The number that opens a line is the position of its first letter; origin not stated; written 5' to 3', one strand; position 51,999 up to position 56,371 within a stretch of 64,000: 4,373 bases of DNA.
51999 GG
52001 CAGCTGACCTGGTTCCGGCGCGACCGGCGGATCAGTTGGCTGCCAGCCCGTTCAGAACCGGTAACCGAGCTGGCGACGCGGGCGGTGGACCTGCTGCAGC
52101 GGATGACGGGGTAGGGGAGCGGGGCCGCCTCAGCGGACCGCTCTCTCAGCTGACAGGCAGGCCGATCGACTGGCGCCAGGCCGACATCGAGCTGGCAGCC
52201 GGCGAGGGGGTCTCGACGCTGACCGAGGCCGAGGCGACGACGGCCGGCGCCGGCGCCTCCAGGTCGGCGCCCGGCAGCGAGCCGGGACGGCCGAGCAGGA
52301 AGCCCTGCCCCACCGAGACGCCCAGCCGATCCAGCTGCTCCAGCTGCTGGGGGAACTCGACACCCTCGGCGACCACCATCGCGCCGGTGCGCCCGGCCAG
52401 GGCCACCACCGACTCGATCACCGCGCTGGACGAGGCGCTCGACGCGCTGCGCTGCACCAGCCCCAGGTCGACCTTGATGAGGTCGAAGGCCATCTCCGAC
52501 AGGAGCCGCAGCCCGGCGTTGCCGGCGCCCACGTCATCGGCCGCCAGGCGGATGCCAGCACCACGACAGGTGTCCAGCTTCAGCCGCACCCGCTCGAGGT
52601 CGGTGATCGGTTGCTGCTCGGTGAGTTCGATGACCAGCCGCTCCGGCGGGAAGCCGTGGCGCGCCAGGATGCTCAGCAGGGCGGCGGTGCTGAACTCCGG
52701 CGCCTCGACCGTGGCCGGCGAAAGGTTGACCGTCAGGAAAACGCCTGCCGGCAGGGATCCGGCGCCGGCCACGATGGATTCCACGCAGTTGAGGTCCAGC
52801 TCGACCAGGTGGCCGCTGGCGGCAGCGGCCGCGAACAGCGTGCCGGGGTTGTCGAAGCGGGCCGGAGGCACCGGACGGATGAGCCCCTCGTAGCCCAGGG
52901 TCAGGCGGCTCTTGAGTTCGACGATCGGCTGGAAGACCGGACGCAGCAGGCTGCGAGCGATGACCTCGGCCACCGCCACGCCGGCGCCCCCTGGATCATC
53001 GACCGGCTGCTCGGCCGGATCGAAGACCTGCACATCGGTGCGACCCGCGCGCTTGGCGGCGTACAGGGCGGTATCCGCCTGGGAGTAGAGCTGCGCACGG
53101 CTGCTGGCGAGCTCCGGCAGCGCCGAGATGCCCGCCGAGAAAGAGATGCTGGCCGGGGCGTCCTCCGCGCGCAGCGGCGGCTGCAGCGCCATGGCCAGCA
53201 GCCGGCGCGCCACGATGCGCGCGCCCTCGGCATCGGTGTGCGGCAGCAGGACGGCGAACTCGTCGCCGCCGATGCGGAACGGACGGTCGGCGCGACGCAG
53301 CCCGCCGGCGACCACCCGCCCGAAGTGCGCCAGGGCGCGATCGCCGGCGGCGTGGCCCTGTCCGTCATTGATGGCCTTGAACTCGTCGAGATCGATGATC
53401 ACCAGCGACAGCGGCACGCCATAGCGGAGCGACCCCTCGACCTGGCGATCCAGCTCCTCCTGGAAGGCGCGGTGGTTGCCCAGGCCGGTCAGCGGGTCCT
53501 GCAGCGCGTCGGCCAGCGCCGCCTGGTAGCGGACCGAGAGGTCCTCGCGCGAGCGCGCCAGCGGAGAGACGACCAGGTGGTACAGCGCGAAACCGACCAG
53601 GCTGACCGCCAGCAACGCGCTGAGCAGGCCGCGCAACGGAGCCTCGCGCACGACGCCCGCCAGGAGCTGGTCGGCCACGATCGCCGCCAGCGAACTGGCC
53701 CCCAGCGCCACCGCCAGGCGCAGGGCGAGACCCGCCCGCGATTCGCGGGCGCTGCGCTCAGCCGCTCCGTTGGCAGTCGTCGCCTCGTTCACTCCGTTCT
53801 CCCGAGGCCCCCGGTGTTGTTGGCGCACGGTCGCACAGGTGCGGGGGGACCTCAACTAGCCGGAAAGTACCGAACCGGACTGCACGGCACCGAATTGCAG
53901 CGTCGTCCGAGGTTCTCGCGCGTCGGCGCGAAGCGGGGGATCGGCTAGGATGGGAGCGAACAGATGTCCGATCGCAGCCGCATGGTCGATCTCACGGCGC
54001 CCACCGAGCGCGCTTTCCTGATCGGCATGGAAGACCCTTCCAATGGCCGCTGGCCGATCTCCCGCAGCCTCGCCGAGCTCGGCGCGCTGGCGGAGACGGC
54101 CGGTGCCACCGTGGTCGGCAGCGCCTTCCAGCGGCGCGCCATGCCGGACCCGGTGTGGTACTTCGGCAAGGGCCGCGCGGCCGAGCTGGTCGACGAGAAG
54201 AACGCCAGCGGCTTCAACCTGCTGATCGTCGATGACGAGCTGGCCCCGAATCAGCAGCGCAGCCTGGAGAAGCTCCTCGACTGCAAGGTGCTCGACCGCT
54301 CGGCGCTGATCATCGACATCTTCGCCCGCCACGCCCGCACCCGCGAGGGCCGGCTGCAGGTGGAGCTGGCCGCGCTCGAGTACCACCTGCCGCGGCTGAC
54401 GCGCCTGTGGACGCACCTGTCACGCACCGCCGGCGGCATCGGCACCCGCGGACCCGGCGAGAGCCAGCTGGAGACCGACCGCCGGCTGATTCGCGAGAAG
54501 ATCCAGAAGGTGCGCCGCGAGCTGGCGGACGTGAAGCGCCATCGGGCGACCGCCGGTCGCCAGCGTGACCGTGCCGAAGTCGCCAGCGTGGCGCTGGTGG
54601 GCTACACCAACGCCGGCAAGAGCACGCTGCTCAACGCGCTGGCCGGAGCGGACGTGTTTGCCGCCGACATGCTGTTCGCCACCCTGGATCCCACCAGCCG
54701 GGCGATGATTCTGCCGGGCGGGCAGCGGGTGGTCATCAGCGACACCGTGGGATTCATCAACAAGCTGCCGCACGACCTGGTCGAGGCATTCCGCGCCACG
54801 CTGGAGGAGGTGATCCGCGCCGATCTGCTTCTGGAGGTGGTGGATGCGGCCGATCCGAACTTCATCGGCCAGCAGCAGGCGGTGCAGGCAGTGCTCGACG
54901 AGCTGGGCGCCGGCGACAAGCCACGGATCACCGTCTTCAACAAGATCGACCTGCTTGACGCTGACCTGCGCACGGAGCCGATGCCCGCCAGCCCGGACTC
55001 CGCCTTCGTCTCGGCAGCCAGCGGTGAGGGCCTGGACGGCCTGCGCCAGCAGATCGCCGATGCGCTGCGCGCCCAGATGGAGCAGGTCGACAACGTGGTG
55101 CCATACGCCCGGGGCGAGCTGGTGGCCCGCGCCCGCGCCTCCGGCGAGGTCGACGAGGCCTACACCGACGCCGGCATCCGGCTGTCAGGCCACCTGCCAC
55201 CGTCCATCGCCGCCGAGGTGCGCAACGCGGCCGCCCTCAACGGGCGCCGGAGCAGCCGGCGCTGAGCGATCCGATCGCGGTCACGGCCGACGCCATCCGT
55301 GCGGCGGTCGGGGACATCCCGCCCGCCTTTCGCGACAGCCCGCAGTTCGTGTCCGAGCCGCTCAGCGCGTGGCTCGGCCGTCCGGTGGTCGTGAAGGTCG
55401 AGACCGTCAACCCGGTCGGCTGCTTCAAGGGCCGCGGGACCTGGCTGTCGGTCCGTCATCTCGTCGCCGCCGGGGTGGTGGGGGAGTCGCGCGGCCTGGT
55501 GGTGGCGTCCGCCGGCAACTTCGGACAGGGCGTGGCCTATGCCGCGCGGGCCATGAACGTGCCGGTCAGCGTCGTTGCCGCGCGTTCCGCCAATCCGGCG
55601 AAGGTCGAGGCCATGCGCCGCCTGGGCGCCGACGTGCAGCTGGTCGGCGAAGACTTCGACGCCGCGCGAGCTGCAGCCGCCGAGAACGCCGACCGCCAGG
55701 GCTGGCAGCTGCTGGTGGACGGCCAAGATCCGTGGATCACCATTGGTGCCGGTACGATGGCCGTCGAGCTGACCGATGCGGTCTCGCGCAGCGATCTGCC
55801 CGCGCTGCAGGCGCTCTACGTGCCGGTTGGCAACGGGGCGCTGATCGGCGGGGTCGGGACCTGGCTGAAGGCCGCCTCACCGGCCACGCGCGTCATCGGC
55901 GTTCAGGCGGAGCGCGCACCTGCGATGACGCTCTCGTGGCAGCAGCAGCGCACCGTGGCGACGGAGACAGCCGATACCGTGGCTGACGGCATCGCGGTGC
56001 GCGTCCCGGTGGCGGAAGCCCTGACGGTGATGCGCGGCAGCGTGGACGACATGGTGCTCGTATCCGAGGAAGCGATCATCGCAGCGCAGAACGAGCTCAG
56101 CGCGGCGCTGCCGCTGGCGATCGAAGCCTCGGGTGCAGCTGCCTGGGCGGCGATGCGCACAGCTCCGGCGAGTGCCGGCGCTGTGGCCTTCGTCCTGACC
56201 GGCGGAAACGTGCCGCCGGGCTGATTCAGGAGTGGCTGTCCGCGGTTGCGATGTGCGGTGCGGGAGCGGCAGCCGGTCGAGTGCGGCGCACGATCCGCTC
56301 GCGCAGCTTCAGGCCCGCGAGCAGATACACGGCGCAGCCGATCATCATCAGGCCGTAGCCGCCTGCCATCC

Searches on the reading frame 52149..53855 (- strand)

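Call 12: search_protein_families(library=pfam, proteins=[window:52149-53855:-], max_evalue=0.0001)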
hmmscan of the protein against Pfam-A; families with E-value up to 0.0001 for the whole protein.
window:52149-53855:- (569 aa): 2 families
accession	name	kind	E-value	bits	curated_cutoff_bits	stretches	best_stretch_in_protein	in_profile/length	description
PF00563.25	EAL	-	5.7e-42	144.1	31.3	1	299-524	8-236/236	EAL domain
PF00990.26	GGDEF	-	1.2e-37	129.7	23.8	1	117-272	1-159/161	Diguanylate cyclase, GGDEF domain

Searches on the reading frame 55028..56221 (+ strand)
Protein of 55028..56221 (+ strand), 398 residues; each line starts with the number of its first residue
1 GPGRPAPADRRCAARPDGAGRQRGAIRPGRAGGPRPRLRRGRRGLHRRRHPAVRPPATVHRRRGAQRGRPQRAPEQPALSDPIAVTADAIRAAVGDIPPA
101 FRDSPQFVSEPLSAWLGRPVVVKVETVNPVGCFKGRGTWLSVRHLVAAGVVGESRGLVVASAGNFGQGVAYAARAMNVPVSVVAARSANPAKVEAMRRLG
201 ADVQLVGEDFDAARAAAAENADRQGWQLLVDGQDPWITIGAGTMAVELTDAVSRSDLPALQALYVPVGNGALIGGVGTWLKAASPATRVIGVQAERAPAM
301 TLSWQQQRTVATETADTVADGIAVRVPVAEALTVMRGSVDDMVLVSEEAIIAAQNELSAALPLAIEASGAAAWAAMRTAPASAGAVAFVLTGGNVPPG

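Call 12: search_protein_families(library=pfam, proteins=[window:55028-56221:+], max_evalue=0.0001)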
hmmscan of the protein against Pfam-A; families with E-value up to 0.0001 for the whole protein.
window:55028-56221:+ (398 aa): 1 family
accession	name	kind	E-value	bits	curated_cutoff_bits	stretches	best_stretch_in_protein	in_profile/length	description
PF00291.31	PALP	-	2.4e-59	201.5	35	1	102-392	6-295/295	Pyridoxal-phosphate dependent enzyme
